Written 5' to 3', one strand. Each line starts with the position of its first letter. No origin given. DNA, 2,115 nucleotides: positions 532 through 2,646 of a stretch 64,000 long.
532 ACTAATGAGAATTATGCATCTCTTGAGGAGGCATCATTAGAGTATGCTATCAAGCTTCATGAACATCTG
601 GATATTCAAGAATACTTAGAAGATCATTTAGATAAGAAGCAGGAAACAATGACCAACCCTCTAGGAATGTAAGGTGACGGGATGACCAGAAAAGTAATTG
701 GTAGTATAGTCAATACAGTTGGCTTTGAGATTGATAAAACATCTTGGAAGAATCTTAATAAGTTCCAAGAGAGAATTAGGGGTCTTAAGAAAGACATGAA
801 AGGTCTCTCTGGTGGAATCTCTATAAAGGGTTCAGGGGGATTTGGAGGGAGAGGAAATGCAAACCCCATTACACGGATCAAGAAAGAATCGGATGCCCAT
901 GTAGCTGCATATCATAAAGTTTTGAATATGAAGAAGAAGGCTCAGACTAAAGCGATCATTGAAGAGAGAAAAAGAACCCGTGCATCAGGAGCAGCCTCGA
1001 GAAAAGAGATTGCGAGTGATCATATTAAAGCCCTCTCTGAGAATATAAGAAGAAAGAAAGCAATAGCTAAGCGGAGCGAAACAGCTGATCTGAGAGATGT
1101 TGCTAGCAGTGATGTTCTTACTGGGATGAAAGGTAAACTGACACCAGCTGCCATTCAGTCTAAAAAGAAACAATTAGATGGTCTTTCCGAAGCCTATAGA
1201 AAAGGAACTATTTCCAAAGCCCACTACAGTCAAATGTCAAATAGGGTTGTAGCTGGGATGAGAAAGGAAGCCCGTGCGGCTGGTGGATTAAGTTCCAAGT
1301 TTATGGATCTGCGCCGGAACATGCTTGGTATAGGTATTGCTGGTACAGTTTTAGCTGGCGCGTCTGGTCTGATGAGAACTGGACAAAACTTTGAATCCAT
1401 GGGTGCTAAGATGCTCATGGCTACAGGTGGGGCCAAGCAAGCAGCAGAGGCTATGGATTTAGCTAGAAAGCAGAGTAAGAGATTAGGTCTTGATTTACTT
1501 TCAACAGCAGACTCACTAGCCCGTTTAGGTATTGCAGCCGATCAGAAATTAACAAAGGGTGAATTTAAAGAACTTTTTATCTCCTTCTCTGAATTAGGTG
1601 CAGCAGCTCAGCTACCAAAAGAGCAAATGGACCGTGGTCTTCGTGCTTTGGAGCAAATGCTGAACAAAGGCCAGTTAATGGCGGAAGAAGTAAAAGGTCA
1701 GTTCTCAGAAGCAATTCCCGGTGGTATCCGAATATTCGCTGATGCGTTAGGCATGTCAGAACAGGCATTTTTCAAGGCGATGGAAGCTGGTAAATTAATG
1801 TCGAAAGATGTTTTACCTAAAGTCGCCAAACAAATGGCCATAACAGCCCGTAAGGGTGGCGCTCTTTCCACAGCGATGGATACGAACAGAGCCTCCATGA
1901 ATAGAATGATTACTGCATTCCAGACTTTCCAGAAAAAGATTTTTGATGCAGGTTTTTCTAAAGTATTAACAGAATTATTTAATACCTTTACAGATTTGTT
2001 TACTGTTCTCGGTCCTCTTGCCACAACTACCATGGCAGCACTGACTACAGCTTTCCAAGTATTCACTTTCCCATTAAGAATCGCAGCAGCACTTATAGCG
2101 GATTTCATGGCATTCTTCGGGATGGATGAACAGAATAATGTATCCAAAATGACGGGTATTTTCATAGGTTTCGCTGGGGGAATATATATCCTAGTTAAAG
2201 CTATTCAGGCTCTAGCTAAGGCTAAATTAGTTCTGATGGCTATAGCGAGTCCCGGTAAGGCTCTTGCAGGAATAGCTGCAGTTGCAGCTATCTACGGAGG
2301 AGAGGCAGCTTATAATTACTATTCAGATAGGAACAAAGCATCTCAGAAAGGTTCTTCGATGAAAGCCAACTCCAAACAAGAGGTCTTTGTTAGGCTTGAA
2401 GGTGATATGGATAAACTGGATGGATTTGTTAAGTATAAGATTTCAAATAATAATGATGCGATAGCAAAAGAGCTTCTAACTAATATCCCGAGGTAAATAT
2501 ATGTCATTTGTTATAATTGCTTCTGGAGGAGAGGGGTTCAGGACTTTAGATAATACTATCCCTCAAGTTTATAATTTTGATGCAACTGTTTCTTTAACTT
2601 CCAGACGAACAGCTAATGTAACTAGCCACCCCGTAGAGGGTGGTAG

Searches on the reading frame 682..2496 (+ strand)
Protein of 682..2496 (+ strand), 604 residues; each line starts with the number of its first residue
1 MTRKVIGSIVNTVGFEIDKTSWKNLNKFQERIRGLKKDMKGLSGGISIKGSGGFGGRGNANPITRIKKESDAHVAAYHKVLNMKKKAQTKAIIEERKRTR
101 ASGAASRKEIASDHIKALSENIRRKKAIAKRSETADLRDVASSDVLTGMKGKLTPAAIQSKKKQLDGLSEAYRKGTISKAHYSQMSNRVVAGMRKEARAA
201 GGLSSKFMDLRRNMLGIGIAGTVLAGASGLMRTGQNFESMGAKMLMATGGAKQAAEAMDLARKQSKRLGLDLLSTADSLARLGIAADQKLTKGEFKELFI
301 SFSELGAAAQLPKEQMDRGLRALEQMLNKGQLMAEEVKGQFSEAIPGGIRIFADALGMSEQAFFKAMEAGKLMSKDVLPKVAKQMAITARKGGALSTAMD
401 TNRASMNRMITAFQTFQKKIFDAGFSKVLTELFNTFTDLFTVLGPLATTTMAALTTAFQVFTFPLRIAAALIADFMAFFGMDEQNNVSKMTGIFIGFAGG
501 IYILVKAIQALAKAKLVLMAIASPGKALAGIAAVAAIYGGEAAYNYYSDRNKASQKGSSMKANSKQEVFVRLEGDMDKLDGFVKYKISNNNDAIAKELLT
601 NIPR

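Call 11: search_protein_families(library=phrogs, max_evalue=0.00001, proteins=[window:682-2496:+])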
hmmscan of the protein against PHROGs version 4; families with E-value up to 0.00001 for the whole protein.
window:682-2496:+ (604 aa): 16 families
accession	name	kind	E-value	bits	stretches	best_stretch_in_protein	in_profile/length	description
phrog_5255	-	tail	1.2e-64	220.4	1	109-576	190-674/800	tail length tape measure protein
phrog_7817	-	unknown function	6.4e-37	128.4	1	223-469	303-549/742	-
phrog_2335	-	tail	6e-35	121.6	1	85-537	341-823/1536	tail length tape measure protein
phrog_28779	-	tail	4.3e-32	112.5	1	220-509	207-498/677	tail length tape measure protein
phrog_25927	-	tail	1.7e-31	110.7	1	221-575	171-541/625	tail length tape measure protein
phrog_9807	-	tail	1.6e-25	89.8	1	229-443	330-549/1972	tail length tape measure protein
phrog_20644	-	tail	2.9e-20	73.2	1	212-522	196-515/671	tail length tape measure protein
phrog_18891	-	tail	6.6e-17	61.7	1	216-449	255-486/1191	tail length tape measure protein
phrog_4036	-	tail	2.1e-16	60.8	1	255-531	284-565/749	tail length tape measure protein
phrog_35923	-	tail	3e-16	60.5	1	8-329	7-343/347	tail length tape measure protein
phrog_34878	-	unknown function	3.6e-13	50.5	1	367-458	34-125/316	-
phrog_23370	-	tail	8.4e-13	49.3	1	68-332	182-447/448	tail length tape measure protein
phrog_1292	-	tail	2.2e-10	39.8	1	252-452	294-484/1523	tail length tape measure protein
phrog_9766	-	tail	3.9e-09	37.3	1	219-334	226-342/342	tail length tape measure protein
phrog_33615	-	unknown function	6.7e-08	31.6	1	249-385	303-440/1395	-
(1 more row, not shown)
